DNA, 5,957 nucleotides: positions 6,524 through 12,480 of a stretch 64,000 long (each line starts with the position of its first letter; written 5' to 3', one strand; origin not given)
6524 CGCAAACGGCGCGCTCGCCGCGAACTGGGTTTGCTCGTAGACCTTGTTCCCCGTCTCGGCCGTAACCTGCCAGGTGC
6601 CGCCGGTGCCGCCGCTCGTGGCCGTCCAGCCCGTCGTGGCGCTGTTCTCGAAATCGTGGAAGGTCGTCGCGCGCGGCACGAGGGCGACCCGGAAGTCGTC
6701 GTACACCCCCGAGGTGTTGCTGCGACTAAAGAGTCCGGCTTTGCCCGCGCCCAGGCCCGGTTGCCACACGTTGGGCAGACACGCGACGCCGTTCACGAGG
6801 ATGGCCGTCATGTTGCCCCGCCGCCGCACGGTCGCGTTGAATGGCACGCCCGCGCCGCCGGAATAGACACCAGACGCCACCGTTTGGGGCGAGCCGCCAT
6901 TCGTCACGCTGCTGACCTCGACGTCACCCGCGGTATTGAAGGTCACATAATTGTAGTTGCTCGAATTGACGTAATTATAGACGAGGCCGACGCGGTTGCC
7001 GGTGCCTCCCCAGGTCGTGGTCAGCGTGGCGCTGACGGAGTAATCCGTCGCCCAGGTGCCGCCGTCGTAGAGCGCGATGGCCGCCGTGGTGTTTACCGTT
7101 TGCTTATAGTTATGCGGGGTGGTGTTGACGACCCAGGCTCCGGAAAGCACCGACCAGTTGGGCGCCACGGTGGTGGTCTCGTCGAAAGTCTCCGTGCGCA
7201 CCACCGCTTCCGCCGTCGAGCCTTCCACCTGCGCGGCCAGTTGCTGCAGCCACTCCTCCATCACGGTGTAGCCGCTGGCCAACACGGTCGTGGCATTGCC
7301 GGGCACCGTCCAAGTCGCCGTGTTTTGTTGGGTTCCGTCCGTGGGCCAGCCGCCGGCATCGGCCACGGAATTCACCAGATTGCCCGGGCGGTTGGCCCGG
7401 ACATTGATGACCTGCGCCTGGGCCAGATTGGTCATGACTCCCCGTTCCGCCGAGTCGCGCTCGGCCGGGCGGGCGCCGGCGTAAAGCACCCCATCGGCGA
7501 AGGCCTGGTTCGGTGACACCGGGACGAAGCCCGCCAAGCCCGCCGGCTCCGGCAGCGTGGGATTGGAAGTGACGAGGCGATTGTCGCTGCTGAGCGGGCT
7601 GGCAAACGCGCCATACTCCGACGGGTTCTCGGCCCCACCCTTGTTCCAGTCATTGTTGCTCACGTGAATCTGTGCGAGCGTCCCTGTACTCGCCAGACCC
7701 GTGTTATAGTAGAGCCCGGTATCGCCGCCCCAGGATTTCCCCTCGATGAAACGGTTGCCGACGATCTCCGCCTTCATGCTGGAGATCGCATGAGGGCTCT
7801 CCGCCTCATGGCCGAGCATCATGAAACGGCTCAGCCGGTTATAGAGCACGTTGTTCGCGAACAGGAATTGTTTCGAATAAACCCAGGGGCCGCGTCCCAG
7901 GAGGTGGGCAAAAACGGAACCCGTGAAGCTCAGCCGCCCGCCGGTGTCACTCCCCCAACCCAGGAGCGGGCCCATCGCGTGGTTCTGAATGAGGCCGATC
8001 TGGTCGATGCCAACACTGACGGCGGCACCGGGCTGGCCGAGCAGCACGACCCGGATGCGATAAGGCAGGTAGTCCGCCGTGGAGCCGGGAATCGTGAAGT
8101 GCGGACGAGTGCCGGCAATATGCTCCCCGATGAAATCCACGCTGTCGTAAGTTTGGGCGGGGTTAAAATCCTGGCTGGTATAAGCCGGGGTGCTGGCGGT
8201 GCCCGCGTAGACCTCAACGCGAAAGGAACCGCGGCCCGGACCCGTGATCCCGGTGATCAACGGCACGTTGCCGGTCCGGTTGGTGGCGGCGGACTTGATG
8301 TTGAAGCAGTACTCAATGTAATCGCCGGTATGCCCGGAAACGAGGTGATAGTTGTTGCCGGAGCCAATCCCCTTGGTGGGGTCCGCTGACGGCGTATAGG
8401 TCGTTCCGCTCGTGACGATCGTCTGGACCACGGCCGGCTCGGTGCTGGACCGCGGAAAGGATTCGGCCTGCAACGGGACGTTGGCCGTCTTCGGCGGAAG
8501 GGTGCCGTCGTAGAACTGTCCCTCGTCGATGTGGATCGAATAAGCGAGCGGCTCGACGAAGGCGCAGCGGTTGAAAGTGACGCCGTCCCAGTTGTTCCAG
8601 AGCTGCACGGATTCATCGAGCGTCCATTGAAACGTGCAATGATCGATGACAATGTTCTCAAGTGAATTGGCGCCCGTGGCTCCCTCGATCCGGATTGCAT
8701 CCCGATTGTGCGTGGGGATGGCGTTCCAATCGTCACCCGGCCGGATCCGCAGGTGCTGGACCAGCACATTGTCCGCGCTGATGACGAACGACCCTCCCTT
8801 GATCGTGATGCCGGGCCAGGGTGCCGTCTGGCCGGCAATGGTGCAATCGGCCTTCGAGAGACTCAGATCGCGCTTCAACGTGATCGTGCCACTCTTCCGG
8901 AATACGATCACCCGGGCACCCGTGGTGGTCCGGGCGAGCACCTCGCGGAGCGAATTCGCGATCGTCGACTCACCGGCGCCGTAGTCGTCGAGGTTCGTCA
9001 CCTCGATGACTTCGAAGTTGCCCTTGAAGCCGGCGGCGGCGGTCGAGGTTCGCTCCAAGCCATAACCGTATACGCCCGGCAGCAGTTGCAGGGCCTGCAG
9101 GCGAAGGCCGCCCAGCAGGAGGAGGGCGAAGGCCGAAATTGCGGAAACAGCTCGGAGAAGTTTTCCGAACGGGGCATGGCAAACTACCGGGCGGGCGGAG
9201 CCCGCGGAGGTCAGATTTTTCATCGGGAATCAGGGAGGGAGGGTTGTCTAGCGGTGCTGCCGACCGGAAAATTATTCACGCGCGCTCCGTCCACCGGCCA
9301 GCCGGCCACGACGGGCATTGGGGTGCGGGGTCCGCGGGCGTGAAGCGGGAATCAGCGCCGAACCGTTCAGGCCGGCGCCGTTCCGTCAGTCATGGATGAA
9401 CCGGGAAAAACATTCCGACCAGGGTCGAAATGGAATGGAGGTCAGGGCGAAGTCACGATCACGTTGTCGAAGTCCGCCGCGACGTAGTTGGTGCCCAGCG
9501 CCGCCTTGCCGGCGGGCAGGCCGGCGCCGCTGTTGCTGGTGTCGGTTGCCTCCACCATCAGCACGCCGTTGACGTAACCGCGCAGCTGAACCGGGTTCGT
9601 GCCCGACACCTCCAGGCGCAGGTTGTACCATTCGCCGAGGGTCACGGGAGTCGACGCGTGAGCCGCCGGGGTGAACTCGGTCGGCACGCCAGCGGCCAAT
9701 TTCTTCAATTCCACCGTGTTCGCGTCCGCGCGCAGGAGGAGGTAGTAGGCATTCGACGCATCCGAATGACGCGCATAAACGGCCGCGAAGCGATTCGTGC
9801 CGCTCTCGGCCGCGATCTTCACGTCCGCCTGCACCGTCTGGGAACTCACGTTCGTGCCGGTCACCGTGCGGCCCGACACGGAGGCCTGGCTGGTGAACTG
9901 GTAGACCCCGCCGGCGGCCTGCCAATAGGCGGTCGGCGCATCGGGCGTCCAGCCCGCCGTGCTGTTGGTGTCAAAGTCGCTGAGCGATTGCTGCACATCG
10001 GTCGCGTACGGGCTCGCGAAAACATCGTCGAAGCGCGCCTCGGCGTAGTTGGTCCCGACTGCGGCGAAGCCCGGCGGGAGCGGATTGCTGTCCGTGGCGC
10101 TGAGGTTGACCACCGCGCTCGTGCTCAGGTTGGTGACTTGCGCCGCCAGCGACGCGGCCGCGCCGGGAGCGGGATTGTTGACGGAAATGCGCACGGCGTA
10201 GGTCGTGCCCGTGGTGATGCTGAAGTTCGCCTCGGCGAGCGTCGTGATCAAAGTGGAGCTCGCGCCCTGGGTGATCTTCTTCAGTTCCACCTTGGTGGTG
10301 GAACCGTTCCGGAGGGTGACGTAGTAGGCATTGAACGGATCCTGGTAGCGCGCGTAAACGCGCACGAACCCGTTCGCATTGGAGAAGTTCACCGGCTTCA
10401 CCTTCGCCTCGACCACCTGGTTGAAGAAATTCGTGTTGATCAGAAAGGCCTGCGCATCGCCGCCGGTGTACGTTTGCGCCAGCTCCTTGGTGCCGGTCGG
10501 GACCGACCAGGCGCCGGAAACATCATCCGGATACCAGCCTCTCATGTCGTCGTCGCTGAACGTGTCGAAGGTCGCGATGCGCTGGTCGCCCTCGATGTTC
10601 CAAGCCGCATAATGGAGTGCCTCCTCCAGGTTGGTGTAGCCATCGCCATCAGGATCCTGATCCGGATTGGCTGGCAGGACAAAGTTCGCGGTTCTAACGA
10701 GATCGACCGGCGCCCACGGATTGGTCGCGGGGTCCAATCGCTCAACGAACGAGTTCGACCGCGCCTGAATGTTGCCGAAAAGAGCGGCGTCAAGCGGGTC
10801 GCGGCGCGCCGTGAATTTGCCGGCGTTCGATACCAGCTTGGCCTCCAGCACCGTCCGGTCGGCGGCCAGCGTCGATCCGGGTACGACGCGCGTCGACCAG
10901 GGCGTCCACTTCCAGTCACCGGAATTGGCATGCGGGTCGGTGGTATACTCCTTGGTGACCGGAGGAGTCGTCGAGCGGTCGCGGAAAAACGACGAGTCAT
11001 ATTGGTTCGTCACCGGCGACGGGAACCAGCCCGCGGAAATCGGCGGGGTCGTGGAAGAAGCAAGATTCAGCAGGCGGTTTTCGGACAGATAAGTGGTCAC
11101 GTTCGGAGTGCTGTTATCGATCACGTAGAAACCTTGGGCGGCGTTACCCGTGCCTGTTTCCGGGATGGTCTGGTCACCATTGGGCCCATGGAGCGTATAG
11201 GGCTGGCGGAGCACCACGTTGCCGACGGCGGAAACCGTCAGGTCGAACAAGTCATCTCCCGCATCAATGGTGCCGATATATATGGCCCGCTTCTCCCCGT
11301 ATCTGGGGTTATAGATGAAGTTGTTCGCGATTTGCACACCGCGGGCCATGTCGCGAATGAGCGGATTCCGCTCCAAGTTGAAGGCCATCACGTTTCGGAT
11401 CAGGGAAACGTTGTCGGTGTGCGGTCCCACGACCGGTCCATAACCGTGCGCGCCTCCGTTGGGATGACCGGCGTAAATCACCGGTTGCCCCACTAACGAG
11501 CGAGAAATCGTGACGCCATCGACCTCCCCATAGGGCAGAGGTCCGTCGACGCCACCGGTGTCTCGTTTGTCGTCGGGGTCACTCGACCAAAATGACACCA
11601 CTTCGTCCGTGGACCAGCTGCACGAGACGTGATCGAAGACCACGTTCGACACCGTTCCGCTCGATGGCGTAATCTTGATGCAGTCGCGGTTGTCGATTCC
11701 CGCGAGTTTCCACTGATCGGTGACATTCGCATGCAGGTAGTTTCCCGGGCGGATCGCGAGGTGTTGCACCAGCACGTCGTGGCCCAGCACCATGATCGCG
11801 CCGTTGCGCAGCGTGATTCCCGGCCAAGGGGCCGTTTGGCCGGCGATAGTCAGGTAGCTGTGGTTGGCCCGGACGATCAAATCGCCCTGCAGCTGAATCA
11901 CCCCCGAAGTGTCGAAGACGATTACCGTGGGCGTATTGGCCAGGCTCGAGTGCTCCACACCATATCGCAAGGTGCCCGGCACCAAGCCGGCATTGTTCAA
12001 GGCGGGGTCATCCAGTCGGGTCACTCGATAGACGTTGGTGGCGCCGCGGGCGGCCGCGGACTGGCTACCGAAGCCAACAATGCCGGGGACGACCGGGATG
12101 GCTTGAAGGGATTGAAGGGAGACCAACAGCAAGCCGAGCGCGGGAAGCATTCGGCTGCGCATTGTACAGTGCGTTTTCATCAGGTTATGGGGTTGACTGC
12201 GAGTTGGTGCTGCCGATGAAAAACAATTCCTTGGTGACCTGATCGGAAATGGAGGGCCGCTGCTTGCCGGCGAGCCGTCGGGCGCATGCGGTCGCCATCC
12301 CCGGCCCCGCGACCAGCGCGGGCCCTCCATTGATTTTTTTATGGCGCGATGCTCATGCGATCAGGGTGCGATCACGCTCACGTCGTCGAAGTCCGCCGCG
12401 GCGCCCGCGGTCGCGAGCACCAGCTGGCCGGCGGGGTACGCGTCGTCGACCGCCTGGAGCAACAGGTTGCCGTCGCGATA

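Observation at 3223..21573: Tandem array of four diversified secreted PL1 lyases behind a single TonB-dependent receptor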

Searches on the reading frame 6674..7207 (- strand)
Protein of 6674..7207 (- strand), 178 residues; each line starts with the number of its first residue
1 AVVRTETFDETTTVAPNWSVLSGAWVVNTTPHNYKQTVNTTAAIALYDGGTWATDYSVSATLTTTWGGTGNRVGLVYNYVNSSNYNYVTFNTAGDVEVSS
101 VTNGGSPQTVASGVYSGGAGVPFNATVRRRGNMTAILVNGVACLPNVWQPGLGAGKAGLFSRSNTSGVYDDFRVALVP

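Call 64: search_solved_structures(query=A4, max_evalue=1, show_alignments=1)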
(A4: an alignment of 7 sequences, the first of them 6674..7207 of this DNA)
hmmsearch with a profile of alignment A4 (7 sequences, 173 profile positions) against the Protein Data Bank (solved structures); distinct sequences matched with E-value up to 1: 17.
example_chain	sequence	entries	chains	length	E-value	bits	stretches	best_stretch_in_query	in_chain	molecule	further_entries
4b1l_A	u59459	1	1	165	4.3e-11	46.6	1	11-169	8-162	LEVANASE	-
4azz_A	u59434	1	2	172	4.6e-11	46.5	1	11-170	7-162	LEVANASE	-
4b1m_A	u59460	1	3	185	6.3e-11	46.1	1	11-169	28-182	LEVANASE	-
4ccc_A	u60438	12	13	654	0.0096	19.4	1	108-171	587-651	GALACTOCEREBROSIDASE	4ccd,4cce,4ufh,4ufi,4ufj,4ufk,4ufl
3zr5_A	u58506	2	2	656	0.0097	19.4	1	108-171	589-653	GALACTOCEREBROSIDASE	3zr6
9ipc_B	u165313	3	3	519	0.013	19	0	72-135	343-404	LH-type bispecific diabody Ex3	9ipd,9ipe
3qcw_A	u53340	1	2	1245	0.018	18.6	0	112-138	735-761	Neurexin-1-alpha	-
3r05_A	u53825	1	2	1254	0.022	18.3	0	114-138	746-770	Neurexin-1-alpha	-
6v39_S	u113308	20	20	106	0.13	15.7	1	49-103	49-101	50S ribosomal protein L23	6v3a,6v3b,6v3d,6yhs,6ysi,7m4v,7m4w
4jqt_A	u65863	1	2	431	0.16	15.5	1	106-158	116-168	putative glycosyl hydrolase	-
3poy_A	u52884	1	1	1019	0.18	15.3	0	114-139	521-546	Neurexin-1-alpha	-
5kpe_A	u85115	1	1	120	0.25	14.8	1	92-132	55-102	De novo Beta Sheet Design Protein OR664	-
8vis_A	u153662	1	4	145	0.46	14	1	28-115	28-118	Transmembrane protease serine 11D non-catalytic chain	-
6orj_A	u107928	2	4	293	0.61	13.6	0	28-113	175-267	PHIKZ164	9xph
2pia_A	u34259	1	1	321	0.64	13.5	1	112-160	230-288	PHTHALATE DIOXYGENASE REDUCTASE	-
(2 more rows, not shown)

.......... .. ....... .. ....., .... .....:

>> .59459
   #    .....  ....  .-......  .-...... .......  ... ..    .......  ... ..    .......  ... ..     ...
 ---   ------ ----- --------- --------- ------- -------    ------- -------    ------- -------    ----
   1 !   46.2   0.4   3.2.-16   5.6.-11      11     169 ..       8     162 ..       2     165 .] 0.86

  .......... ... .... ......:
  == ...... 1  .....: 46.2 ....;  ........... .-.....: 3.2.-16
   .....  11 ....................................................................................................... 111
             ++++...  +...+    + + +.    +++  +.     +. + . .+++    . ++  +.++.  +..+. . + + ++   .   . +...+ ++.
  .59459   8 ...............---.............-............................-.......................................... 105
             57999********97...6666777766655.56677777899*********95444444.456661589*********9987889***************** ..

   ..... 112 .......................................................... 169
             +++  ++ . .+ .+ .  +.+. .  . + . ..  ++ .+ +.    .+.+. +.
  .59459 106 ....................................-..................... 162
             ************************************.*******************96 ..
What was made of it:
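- On CBM66 / DUF1080 (C-terminal modules): The profile hits 4b1l at E 4.3e-11 over its full length (call 64).
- Checked: Their profile hits the CBM66 module of B. subtilis levanase at E 4e-11 (call 64).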

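Call 65: search_protein_families(library=pfam, alignment_id=A4, max_evalue=1)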
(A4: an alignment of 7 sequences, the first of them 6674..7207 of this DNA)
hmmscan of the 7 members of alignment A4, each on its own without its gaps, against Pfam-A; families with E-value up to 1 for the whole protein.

A. member 1, window:6674-7207:- (178 aa): 0 families

B. families by the number of members that match (of 7 scanned): 11 families
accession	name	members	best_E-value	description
PF21708.4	Glyco_hydro_59_C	2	0.00019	Galactocerebrosidase, C-terminal lectin domain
PF13385.13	Laminin_G_3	2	0.00056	Concanavalin A-like lectin/glucanases superfamily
PF06439.18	3keto-disac_hyd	1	2e-08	3-keto-disaccharide hydrolase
PF23918.1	DUF7257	1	2.6e-05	Domain of unknown function (DUF7257)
PF17851.8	GH43_C2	1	0.0075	Beta xylosidase C-terminal Concanavalin A-like domain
PF09891.15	DUF2118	1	0.043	Uncharacterized protein conserved in archaea (DUF2118)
PF16990.11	CBM_35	1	0.049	Carbohydrate binding module (family 35)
PF04131.20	NanE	1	0.096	Putative N-acetylmannosamine-6-phosphate epimerase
PF00275.25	EPSP_synthase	1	0.11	EPSP synthase (3-phosphoshikimate 1-carboxyvinyltransferase)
PF18697.7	MLVIN_C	1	0.19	Murine leukemia virus (MLV) integrase (IN) C-terminal domain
PF00801.26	PKD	1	0.24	PKD domain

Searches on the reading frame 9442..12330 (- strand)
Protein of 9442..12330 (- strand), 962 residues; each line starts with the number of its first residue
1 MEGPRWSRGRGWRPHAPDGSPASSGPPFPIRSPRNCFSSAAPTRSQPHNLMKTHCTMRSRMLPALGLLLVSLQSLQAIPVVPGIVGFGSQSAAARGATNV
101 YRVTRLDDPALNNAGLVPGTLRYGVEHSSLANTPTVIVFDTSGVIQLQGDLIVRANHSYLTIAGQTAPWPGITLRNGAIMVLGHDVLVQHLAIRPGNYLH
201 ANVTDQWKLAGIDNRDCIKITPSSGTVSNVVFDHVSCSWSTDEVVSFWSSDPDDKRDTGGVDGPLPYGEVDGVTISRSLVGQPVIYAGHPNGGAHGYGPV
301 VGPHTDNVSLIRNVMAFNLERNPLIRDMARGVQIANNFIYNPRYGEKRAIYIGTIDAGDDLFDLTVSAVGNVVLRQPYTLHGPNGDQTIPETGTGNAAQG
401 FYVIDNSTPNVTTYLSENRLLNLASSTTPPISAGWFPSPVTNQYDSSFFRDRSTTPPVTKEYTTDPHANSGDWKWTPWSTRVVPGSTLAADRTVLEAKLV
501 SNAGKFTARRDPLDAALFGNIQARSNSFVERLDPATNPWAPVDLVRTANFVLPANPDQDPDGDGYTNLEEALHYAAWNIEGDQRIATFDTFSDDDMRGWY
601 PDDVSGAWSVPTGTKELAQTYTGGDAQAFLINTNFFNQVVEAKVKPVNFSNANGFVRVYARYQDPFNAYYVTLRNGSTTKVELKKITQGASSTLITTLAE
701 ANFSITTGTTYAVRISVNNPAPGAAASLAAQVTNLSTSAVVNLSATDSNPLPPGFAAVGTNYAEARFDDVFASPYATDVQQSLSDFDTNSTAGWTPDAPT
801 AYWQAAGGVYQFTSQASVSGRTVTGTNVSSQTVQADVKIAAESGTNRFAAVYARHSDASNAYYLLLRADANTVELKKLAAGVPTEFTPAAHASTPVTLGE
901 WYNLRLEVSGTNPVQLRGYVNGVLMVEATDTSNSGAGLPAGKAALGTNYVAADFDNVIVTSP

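Call 8: search_protein_families(library=pfam, proteins=[window:9442-12330:-], max_evalue=0.01)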
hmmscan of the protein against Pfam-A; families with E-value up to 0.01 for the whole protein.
window:9442-12330:- (962 aa): 1 family
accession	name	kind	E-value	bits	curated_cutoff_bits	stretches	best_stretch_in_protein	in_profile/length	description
PF21708.4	Glyco_hydro_59_C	-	0.00012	22.6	27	1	891-960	110-173/175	Galactocerebrosidase, C-terminal lectin domain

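Call 10: search_solved_structures(query=window:9442-12330:-, max_evalue=1, show_alignments=2)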
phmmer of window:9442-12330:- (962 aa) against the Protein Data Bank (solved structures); distinct sequences matched with E-value up to 1: 12.
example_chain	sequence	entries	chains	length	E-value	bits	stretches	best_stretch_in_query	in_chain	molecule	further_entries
9buj_A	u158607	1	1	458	8.7e-11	43.7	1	83-325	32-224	Pectate lyase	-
4b1l_A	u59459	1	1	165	0.08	14.1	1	823-932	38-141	LEVANASE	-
4azz_A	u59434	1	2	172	0.09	13.9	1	823-932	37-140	LEVANASE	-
4b1m_A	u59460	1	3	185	0.097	13.8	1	823-932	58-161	LEVANASE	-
7qfk_A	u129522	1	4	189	0.39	11.8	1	609-717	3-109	SlpX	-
1o1m_A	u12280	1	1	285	0.5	11.4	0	875-895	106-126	Hemoglobin Alpha chain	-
1o1j_A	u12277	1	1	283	0.5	11.4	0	875-895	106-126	Hemoglobin Alpha chain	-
1o1l_A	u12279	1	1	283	0.52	11.4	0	875-895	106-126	Hemoglobin Alpha chain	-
1abw_A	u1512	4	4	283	0.56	11.3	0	875-895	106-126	HEMOGLOBIN-BASED BLOOD SUBSTITUTE | HEMOGLOBIN | PROTEIN (DEOXYHEMOGLOBIN (ALPHA CHAIN))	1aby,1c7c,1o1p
1c7d_A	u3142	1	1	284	0.56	11.3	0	875-895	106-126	PROTEIN (DEOXYHEMOGLOBIN (ALPHA CHAIN))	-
1o1n_A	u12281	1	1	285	0.57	11.2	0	875-895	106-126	Hemoglobin Alpha chain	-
7qfj_A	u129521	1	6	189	0.64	11.1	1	609-717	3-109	SlpX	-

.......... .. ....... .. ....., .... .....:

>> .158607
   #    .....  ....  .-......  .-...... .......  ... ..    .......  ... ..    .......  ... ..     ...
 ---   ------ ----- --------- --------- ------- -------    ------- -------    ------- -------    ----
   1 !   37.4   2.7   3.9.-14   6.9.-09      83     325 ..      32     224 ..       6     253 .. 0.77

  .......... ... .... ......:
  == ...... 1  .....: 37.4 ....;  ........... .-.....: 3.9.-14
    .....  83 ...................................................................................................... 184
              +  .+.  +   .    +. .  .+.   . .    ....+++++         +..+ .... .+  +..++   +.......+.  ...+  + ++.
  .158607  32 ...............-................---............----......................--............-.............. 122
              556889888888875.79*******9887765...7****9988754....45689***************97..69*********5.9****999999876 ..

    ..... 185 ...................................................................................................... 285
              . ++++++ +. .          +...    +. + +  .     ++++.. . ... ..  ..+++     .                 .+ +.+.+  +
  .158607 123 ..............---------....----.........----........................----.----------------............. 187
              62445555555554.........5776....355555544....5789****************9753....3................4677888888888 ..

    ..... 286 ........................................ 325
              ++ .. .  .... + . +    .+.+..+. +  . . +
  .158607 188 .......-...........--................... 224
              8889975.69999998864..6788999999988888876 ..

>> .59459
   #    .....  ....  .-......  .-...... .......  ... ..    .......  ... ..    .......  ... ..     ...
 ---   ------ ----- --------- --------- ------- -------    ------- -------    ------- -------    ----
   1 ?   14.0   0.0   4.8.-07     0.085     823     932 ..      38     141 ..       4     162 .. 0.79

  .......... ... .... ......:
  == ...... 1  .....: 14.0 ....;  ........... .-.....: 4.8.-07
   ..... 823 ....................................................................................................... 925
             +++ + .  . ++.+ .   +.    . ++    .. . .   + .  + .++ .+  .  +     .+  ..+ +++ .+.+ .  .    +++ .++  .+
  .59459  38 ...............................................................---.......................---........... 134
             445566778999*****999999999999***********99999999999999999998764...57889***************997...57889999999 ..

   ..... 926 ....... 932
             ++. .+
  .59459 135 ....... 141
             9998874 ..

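Call 11: search_protein_families(library=ncbifam, proteins=[window:9442-12330:-], max_evalue=0.1)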
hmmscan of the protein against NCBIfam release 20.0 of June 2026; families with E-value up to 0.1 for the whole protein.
window:9442-12330:- (962 aa): 3 families
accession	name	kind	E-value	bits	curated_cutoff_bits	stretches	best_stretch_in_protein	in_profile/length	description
NF041900.1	pec_ly_PelZ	equivalog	9.1e-34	117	840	1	75-373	22-285/422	pectate lyase PelZ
NF042425.1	Amuc_1099_fam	equivalog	0.012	15.2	50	1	549-570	119-140/321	Amuc_1099 family pilus-like system protein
NF002909.0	PRK03522.2-1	equivalog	0.097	11.8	553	0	793-849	226-285/374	23S rRNA (uracil(747)-C(5))-methyltransferase RlmC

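Call 58: find_homologous_proteins(query=window:9442-12180:-, max_evalue=1e-10)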
Query window:9442-12180:- (912 aa): 193 proteins with E <= 1e-10 among 8000 candidates; the best 120 are listed.
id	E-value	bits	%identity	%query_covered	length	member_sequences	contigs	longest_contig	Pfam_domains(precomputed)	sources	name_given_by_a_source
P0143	0.0e+0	2041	100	99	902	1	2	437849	-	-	-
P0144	4.6e-169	582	46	77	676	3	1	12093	-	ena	-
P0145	1.5e-150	521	39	99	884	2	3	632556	-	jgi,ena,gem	jgi:hypothetical protein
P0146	1.2e-148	515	38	99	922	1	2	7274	-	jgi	jgi:hypothetical protein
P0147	7.9e-144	499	38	99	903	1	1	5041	PF21708.5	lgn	-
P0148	3.8e-139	483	38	99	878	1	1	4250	-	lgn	-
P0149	1.0e-137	479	38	98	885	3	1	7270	PF06439.19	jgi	jgi:hypothetical protein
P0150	6.1e-135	470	37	98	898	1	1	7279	PF06439.19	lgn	-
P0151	6.9e-128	446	36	97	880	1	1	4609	PF06439.19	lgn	-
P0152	1.8e-127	445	35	97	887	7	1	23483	-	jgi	jgi:hypothetical protein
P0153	2.5e-127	444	37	98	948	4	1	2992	PF06439.19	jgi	-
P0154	1.9e-126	441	35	100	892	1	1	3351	PF06439.19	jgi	jgi:hypothetical protein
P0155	3.3e-125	437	41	58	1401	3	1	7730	PF22352.3,PF18887.6,PF17957.8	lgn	-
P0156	4.1e-125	437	40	79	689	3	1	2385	-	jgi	jgi:hypothetical protein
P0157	4.4e-124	434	36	97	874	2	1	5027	-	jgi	-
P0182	1.5e-57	214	34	41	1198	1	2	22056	PF06439.19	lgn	-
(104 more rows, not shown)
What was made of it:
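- On CBM66 / DUF1080 (C-terminal modules): PF06439 matches one member at E 2e-8 (call 65) and is recorded for Ly3-type relatives (call 58).
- Checked: Transcription order is TBDR 18103-21573, Ly4 12361-17982 (1873 aa), Ly3 9442-12180 (912 aa, or 902 aa from the ATG at 12150 as the database gene call has it, call 58), Ly2 5591-9223 (1210 aa), Ly1 3223-5130 (635 aa).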

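Call 72: find_encoding_contigs(protein=P0182, flank=10000, max_places=3)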
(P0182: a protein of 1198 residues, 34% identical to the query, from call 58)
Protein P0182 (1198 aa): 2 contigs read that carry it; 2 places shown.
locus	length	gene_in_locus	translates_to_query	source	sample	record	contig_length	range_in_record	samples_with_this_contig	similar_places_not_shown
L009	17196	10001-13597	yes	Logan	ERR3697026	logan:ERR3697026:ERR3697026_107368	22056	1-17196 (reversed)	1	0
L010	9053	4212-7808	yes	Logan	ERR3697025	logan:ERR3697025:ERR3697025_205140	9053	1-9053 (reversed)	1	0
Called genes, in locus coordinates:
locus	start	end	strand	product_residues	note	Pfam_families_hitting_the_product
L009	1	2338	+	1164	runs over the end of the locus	PF07715:Plug (weak)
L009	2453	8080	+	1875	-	PF13750:Big_3_3 (faint), PF07679:I-set, PF13927:Ig_3, PF18887:MBG_3, PF17957:Big_7, PF06439:3keto-disac_hyd (faint), PF17957:Big_7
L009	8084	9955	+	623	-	-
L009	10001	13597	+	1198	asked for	PF06439:3keto-disac_hyd (faint)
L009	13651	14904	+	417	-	PF18027:Pepdidase_M14_N, PF00246:Peptidase_M14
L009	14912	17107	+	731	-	PF02065:Melibiase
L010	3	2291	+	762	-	?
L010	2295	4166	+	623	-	-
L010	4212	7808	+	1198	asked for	PF06439:3keto-disac_hyd (faint)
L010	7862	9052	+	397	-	?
